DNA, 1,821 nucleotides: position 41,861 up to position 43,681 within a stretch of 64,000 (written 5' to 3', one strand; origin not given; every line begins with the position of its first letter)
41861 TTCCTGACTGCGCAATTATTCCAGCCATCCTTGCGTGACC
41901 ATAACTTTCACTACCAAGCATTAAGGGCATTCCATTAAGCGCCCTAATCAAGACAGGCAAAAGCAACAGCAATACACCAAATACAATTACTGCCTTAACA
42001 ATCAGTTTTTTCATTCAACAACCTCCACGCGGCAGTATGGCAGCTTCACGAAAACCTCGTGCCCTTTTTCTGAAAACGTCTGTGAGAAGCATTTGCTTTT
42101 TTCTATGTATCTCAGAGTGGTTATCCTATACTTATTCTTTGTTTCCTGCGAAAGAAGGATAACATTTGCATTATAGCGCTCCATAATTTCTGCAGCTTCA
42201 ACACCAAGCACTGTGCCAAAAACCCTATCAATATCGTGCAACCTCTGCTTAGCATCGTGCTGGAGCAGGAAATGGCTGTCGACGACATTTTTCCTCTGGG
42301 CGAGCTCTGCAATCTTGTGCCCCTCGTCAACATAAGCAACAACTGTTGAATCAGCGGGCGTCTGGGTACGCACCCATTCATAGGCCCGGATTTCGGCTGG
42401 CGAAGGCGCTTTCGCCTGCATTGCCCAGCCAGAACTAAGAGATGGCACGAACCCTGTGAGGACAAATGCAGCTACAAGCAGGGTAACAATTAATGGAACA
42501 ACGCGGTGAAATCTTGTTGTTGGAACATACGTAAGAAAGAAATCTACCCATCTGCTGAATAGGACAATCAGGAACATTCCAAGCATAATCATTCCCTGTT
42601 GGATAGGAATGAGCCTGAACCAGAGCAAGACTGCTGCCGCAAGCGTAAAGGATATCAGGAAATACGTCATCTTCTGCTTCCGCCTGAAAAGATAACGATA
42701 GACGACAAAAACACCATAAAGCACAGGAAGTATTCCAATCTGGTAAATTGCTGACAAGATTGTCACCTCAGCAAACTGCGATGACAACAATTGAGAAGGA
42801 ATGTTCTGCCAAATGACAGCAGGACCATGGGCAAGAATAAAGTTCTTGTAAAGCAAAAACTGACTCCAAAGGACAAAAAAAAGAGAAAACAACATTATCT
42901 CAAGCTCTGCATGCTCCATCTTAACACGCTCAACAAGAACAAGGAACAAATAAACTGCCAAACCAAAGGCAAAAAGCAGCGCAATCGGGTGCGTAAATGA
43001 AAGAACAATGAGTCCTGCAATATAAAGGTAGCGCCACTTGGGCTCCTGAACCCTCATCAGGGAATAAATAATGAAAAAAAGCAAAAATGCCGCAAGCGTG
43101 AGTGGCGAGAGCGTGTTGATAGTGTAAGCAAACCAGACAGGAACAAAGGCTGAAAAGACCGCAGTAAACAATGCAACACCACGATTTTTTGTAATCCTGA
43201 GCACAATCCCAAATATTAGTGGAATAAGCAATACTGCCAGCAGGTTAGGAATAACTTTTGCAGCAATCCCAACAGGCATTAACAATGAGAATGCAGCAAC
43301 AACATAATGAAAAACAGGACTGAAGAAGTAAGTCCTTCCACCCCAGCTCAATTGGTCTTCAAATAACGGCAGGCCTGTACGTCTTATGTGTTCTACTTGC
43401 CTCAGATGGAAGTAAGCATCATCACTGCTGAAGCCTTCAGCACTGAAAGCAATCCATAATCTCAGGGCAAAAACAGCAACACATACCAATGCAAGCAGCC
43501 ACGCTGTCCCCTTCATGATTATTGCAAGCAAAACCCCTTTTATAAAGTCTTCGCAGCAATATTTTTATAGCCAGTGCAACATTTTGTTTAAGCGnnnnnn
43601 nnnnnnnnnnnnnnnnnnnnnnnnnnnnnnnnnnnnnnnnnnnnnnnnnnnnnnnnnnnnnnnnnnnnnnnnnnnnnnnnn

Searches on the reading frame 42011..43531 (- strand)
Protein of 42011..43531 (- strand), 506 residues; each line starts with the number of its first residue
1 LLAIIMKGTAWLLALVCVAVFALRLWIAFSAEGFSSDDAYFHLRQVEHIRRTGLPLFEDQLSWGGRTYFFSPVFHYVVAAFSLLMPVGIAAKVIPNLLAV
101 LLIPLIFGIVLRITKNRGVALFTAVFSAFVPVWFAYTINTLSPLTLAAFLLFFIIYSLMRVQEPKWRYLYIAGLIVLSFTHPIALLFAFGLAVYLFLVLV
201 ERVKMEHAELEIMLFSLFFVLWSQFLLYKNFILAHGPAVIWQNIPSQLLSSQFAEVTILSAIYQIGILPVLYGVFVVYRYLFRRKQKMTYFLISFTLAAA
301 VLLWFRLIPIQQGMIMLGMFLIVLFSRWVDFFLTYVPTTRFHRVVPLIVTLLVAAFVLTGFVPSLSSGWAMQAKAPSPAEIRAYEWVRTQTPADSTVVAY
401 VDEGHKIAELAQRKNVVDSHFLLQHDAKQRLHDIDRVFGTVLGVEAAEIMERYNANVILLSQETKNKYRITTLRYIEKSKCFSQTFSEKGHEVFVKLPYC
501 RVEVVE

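Call 6: search_protein_families(library=pfam, proteins=[window:42011-43531:-], max_evalue=0.001)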
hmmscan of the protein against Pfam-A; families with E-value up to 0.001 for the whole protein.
window:42011-43531:- (506 aa): 1 family
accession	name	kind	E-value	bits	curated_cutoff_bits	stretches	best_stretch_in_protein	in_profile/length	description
PF13231.12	PMT_2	-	0.00041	21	26.1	1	72-220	4-154/160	Dolichyl-phosphate-mannose-protein mannosyltransferase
